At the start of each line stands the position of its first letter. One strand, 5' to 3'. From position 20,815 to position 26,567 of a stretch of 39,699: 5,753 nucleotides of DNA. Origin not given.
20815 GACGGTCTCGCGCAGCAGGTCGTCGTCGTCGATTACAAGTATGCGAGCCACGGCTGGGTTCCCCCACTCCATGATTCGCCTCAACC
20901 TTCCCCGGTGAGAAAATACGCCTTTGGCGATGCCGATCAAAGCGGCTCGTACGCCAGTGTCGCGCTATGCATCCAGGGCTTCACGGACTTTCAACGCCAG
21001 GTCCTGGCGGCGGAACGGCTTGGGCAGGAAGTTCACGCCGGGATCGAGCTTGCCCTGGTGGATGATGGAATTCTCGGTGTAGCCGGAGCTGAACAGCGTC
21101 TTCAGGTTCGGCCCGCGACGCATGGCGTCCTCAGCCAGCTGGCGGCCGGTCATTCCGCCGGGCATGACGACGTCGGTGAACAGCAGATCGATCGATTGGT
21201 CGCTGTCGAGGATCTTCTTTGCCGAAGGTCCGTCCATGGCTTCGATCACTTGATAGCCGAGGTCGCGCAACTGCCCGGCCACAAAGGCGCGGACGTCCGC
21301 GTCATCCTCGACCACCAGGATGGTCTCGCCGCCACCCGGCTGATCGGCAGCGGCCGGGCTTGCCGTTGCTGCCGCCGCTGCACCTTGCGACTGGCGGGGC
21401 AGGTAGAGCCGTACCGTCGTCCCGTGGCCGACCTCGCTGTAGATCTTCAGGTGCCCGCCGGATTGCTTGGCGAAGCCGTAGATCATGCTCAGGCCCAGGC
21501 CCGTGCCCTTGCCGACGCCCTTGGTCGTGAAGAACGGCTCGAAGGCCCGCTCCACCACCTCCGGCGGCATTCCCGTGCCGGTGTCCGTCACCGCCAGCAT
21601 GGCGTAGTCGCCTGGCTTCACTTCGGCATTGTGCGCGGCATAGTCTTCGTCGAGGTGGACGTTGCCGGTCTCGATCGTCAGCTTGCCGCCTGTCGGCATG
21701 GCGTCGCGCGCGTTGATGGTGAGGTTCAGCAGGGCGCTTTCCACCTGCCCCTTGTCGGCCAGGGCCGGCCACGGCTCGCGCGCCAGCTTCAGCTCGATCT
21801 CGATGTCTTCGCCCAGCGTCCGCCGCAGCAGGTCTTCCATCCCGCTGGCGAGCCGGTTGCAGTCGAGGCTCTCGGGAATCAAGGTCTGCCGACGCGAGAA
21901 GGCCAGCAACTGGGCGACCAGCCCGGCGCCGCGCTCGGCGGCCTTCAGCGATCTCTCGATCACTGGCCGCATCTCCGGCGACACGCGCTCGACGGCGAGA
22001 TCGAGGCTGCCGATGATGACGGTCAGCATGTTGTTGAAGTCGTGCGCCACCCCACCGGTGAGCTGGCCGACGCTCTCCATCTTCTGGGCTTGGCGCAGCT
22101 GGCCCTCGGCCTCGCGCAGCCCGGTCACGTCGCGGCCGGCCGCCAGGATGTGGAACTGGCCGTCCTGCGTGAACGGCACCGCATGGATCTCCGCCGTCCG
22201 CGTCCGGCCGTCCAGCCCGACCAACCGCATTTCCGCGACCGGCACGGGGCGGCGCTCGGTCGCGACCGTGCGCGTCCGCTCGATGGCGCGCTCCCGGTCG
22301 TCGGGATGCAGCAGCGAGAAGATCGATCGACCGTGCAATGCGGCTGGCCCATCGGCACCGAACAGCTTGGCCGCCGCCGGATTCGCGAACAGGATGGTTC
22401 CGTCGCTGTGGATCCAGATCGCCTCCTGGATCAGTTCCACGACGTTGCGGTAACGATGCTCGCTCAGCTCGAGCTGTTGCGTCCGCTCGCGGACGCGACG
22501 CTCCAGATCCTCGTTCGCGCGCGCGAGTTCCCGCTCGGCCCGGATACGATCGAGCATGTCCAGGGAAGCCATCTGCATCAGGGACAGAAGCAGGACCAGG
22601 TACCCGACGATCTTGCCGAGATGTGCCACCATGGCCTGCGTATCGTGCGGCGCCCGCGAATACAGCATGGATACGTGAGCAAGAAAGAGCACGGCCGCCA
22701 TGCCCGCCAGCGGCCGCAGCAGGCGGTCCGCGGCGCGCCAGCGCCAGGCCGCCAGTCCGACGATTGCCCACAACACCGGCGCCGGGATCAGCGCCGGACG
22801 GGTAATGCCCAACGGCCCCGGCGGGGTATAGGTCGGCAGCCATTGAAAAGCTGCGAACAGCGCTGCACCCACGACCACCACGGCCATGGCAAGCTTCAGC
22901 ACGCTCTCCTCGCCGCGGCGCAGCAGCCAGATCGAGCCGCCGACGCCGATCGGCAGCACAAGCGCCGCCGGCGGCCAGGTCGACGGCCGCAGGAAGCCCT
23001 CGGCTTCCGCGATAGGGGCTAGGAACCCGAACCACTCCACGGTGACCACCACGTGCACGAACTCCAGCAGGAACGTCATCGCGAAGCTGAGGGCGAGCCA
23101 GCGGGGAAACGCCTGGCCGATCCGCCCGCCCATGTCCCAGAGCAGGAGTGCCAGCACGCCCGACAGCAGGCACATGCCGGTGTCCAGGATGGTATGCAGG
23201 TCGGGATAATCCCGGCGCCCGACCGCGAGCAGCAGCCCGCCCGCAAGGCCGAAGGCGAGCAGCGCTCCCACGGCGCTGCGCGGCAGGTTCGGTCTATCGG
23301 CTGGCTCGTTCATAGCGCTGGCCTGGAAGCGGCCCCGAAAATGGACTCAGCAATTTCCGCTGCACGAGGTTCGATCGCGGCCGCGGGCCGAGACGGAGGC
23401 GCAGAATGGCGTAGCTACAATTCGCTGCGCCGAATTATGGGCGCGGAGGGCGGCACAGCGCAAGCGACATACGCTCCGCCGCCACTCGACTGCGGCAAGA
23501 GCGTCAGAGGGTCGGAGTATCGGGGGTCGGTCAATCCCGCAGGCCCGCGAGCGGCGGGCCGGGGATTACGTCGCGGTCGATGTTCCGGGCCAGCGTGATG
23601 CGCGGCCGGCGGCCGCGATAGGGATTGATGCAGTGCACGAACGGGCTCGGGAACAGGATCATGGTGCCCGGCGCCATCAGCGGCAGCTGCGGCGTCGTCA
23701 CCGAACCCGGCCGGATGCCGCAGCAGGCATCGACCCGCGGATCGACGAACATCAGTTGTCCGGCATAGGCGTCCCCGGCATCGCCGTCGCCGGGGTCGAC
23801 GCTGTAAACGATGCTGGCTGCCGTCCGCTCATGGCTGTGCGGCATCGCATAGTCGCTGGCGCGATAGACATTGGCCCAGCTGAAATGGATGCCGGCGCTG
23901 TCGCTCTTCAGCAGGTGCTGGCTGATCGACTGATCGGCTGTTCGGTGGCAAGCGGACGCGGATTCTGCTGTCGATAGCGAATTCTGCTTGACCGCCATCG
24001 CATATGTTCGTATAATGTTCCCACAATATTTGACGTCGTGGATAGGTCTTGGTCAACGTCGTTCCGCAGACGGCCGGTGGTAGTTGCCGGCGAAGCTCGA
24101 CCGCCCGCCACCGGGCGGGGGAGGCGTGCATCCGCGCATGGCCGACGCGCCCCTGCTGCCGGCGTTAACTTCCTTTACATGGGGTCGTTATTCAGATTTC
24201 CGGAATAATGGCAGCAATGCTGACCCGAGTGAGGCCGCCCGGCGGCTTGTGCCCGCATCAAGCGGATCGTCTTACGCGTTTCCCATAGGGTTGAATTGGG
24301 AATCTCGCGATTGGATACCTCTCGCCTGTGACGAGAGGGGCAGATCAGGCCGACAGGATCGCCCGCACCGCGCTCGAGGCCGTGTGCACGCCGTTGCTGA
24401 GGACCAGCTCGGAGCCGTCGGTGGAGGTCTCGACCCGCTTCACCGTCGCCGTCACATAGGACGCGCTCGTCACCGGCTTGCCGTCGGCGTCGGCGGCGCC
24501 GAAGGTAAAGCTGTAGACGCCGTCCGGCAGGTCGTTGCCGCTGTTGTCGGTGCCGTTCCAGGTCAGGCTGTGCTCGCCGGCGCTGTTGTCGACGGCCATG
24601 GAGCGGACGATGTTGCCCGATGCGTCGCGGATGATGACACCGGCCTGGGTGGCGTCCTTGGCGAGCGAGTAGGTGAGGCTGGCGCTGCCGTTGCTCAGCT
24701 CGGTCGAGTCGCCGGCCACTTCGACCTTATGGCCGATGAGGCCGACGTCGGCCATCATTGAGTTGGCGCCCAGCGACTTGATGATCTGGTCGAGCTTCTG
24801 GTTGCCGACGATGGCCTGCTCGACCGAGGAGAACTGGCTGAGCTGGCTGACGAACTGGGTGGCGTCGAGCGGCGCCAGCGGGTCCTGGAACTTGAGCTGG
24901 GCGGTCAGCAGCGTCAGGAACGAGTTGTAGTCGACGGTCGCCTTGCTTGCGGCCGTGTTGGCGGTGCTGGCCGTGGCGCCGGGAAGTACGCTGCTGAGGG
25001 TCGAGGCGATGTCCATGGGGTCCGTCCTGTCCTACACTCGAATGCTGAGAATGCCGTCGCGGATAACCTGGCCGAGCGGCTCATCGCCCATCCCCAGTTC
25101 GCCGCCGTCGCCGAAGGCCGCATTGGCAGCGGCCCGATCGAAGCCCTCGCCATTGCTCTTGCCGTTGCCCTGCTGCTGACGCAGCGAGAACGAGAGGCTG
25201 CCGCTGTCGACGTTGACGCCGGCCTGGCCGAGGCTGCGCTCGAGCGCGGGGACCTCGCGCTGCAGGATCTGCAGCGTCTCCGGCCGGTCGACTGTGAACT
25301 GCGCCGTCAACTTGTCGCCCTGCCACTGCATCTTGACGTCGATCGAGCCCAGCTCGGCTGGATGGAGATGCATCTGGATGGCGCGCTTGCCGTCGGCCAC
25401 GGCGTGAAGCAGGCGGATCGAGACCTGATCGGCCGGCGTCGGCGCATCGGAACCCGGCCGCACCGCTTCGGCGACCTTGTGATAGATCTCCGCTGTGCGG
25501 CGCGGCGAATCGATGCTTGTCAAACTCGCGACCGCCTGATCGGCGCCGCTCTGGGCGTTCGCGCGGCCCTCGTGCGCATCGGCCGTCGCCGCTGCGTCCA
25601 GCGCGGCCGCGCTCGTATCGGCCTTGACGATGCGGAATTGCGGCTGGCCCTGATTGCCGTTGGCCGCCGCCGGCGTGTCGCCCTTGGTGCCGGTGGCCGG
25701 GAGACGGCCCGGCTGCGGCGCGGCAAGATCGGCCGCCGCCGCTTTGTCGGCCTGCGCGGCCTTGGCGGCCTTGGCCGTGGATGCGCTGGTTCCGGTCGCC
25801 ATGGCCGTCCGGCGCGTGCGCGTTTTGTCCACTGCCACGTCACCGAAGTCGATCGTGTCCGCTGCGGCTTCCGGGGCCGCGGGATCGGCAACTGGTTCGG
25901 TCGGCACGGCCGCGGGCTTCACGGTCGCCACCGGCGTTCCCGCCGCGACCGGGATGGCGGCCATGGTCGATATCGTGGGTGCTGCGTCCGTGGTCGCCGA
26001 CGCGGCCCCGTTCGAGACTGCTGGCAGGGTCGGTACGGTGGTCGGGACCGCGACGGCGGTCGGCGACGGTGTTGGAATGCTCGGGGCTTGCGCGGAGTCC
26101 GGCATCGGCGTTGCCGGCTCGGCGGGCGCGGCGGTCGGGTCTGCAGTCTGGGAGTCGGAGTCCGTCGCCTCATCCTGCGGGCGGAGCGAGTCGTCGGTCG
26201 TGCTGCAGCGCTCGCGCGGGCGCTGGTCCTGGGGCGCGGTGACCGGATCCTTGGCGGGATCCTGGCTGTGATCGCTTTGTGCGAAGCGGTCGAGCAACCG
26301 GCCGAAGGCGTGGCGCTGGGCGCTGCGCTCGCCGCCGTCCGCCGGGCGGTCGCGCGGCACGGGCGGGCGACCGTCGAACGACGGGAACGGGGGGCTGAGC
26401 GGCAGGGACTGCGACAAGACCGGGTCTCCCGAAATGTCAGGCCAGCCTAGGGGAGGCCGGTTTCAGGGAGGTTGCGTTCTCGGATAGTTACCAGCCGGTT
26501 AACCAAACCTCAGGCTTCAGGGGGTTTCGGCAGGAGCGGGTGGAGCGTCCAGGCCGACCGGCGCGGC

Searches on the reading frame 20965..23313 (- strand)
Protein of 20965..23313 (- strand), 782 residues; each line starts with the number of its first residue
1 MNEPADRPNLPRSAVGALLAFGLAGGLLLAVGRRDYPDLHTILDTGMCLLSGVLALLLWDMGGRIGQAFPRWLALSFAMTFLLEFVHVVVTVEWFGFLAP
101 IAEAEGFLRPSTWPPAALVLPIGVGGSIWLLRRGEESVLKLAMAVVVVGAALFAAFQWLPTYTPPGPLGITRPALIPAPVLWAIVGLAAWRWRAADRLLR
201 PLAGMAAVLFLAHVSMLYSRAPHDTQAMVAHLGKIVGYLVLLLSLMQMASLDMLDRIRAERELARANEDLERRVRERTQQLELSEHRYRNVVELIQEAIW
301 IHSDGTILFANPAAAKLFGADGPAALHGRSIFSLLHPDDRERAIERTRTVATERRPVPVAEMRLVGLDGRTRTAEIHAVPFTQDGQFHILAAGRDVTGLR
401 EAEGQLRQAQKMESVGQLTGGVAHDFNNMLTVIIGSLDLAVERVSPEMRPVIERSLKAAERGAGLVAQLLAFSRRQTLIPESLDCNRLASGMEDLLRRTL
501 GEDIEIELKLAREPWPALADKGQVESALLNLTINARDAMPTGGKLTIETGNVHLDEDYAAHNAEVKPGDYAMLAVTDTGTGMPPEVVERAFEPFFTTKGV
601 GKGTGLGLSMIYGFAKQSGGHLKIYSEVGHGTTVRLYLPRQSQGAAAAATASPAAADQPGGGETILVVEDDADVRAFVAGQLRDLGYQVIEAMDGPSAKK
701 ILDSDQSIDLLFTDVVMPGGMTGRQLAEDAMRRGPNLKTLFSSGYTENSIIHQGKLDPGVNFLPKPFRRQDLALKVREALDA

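Call 19: search_protein_families(library=pfam, proteins=[window:20965-23313:-], max_evalue=0.01)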
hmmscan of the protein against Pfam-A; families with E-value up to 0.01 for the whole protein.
window:20965-23313:- (782 aa): 9 families
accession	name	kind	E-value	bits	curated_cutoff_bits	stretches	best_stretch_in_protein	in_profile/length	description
PF02518.31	HATPase_c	-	2.2e-19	70.4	26.4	1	520-641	2-110/111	Histidine kinase-, DNA gyrase B-, and HSP90-like ATPase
PF00072.30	Response_reg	-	4.3e-15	56.3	30.2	1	665-776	1-110/111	Response regulator receiver domain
PF00989.32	PAS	-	2.2e-12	47.4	22.6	1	287-396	2-113/113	PAS fold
PF08448.16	PAS_4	-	1.1e-10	42.2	23.1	1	302-400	12-109/110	PAS fold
PF13426.13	PAS_9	-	3e-10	40.7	27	1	297-397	2-102/103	PAS domain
PF13188.13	PAS_8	-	8.8e-09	35.4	21.8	1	287-340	2-55/65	PAS domain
PF00512.31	HisKA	-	2.1e-08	34.5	26.9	1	416-476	3-64/66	His Kinase A (phospho-acceptor) domain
PF17159.10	MASE3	-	2.4e-08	34.3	31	1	33-246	3-219/226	Membrane-associated sensor domain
PF08447.18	PAS_3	-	8.2e-06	26.5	25.6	1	308-386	2-81/89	PAS fold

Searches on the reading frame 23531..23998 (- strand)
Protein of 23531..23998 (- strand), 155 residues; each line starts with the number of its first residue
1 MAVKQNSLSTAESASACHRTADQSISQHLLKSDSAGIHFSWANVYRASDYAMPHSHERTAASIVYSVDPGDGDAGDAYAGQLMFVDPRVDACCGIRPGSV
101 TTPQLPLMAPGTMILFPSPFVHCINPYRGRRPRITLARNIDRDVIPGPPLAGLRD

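Call 19: search_protein_families(library=pfam, proteins=[window:23531-23998:-], max_evalue=0.01)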
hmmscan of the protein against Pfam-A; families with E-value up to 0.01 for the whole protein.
window:23531-23998:- (155 aa): 1 family
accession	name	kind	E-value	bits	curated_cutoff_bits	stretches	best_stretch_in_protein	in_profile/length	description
PF13759.12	2OG-FeII_Oxy_5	-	3.5e-09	37.4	27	1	40-139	2-101/101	Putative 2OG-Fe(II) oxygenase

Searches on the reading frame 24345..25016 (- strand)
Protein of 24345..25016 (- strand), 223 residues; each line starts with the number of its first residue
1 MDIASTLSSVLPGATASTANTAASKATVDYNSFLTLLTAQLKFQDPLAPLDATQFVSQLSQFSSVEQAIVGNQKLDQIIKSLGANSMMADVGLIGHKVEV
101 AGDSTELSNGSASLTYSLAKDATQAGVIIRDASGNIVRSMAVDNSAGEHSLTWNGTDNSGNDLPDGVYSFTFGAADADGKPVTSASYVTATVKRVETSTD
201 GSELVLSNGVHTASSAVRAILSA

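Call 19: search_protein_families(library=pfam, proteins=[window:24345-25016:-], max_evalue=0.01)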
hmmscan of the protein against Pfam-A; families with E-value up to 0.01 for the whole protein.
window:24345-25016:- (223 aa): 3 families
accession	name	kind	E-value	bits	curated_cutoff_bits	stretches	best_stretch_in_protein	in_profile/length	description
PF03963.19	FlgD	-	1.4e-20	73.7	27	1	9-76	7-74/75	Flagellar hook capping protein - N-terminal region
PF13860.13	FlgD_ig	-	1.8e-18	66.7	27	1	108-176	6-77/79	FlgD Ig-like domain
PF13861.12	FLgD_tudor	-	3.3e-07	30.8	26.9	1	89-217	5-57/58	FlgD Tudor-like domain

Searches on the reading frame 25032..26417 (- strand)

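Call 19: search_protein_families(library=pfam, proteins=[window:25032-26417:-], max_evalue=0.01)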
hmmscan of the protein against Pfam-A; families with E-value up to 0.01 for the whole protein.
window:25032-26417:- (461 aa): 1 family
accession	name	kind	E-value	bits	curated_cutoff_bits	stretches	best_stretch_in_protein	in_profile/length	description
PF02120.21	Flg_hook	-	1e-18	67.4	29.8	1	339-417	7-83/85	Flagellar hook-length control protein FliK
